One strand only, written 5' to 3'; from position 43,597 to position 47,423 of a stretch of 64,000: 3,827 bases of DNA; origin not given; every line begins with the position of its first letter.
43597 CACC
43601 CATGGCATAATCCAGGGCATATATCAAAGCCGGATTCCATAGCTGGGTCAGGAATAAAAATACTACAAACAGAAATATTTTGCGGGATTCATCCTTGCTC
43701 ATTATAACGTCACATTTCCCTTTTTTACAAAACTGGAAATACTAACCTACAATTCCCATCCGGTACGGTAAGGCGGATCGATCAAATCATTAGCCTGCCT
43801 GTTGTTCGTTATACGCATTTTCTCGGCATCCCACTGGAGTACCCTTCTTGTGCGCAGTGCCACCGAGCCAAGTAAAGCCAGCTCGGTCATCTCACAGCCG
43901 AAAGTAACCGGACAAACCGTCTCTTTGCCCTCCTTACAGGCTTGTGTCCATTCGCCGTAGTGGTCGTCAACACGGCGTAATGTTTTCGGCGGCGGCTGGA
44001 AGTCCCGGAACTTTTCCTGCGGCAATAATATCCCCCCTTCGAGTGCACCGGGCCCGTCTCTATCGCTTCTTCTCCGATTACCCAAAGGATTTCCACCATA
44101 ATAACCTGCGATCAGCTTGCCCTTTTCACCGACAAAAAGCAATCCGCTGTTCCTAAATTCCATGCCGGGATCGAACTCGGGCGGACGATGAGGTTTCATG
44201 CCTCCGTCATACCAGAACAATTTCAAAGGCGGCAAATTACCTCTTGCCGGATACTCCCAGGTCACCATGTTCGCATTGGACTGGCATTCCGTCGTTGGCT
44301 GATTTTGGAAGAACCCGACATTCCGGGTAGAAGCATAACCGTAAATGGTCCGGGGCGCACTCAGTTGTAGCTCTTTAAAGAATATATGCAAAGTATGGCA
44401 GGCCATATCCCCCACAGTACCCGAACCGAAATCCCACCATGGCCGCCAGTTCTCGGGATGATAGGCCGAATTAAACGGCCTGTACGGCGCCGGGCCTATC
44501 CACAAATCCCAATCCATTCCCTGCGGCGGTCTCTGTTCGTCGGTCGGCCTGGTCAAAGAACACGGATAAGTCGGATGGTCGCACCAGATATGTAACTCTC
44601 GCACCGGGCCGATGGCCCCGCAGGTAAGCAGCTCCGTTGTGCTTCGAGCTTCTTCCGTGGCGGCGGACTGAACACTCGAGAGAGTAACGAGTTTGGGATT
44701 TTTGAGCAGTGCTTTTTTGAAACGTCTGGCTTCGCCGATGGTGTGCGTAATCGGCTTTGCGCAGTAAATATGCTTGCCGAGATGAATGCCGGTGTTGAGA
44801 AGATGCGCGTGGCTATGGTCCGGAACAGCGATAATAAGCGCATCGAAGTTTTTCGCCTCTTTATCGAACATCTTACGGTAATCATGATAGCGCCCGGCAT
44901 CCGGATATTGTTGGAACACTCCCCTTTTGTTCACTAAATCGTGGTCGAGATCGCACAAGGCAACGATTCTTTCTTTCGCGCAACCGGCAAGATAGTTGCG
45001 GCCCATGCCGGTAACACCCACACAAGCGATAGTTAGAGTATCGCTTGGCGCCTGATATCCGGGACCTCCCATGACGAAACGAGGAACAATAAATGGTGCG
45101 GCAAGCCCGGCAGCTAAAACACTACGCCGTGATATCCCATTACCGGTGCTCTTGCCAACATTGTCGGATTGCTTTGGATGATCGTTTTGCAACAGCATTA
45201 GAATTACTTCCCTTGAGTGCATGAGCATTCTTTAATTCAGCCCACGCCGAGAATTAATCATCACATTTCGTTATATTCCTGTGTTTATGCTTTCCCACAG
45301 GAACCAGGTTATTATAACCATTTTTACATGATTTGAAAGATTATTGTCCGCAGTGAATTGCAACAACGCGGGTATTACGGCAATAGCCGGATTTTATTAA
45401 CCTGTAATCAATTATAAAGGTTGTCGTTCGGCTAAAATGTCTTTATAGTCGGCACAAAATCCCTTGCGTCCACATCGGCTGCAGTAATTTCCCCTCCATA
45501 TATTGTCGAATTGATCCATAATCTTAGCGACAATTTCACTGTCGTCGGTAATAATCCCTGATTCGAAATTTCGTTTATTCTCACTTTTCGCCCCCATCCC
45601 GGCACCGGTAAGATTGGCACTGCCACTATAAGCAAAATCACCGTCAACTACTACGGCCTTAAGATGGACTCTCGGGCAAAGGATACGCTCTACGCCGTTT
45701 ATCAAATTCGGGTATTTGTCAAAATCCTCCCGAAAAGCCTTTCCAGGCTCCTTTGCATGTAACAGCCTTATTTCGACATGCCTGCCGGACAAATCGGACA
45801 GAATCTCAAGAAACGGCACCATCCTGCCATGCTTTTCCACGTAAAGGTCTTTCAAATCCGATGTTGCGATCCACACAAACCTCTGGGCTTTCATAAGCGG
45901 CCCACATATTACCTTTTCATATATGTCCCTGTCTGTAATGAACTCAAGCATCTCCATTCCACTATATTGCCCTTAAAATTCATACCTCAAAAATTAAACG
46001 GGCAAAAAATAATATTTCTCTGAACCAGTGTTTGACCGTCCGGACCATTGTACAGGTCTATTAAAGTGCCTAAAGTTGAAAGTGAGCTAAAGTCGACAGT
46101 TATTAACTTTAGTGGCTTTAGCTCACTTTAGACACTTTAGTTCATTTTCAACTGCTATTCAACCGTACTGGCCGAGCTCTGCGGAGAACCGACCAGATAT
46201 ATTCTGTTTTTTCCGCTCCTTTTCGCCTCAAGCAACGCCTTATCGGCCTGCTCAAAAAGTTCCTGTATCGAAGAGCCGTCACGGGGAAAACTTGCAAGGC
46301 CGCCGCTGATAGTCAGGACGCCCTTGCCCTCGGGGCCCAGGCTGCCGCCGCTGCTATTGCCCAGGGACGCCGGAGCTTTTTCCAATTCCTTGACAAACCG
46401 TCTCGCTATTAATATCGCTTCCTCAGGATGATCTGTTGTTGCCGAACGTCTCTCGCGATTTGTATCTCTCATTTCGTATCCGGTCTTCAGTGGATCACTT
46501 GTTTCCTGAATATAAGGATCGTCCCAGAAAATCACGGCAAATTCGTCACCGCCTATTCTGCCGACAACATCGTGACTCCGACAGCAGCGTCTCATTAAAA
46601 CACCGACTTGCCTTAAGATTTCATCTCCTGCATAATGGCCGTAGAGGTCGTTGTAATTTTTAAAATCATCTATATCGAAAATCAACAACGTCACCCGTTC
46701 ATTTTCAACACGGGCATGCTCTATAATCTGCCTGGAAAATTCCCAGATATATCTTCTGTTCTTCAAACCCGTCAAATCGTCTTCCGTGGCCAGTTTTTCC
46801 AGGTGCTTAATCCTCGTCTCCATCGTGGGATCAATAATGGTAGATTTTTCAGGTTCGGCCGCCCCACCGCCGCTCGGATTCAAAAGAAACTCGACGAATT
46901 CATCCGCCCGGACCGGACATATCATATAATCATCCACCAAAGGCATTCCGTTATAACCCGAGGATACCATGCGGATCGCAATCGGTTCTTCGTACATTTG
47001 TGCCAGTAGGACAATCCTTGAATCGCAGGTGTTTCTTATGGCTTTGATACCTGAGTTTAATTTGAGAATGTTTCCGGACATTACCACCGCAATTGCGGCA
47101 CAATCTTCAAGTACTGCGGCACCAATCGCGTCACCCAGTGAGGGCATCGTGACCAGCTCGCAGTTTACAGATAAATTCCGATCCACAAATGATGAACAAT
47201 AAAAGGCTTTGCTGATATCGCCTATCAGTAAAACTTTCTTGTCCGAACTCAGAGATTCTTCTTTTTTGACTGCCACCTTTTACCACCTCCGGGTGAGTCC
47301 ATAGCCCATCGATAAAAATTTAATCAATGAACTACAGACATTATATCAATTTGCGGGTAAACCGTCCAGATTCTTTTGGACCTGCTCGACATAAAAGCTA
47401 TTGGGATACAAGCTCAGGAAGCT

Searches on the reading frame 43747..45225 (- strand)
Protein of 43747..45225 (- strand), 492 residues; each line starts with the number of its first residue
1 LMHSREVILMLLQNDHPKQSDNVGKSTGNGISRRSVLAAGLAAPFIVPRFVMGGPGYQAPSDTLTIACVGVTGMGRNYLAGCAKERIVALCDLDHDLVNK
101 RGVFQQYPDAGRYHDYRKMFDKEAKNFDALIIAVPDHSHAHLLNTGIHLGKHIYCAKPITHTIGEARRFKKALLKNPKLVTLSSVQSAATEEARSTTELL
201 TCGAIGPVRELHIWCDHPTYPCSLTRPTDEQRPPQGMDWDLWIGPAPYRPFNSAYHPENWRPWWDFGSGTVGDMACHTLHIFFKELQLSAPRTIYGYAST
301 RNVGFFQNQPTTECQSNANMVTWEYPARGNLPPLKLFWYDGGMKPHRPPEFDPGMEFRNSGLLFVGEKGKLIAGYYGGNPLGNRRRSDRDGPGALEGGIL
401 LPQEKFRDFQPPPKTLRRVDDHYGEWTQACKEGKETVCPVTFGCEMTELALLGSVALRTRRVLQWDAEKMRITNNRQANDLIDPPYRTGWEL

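Call 64: search_protein_families(library=pfam, proteins=[window:43747-45225:-], max_evalue=0.00001)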
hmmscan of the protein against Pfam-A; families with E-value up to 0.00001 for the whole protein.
window:43747-45225:- (492 aa): 2 families
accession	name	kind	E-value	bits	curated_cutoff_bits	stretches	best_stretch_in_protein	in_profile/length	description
PF19051.5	GFO_IDH_MocA_C2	-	4.6e-18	66.1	23.3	2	230-279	45-94/254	Oxidoreductase family, C-terminal alpha/beta domain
PF01408.29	GFO_IDH_MocA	-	3.3e-11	44.4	24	1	65-181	2-117/120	Oxidoreductase family, NAD-binding Rossmann fold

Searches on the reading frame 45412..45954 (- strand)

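Call 60: search_protein_families(library=pfam, proteins=[window:45412-45954:-], max_evalue=0.00001)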
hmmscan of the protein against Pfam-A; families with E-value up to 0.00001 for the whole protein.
window:45412-45954:- (180 aa): 2 families
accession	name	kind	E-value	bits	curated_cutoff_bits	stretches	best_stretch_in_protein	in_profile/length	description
PF13091.12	PLDc_2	-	7.4e-16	58.6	27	1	20-153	5-132/132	PLD-like domain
PF00614.28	PLDc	-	7.2e-06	26.2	21.9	0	95-117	4-26/28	Phospholipase D Active site motif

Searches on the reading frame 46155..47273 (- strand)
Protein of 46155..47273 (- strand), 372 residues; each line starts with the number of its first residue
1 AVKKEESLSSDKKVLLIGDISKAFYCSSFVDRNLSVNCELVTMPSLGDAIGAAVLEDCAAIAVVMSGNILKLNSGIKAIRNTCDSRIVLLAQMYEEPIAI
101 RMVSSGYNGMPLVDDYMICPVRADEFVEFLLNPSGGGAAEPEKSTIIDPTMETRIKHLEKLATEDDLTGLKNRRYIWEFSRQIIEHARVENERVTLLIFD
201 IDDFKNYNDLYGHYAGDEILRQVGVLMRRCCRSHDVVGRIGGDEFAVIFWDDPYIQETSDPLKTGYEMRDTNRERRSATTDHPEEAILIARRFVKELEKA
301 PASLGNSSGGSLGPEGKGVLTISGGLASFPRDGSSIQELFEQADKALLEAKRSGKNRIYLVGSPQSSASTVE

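Call 60: search_protein_families(library=pfam, proteins=[window:46155-47273:-], max_evalue=0.00001)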
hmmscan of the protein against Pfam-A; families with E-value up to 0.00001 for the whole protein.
window:46155-47273:- (372 aa): 1 family
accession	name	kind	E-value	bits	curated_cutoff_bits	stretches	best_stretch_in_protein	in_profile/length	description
PF00990.26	GGDEF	-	3.9e-35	121.4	23.8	1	163-249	2-88/161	Diguanylate cyclase, GGDEF domain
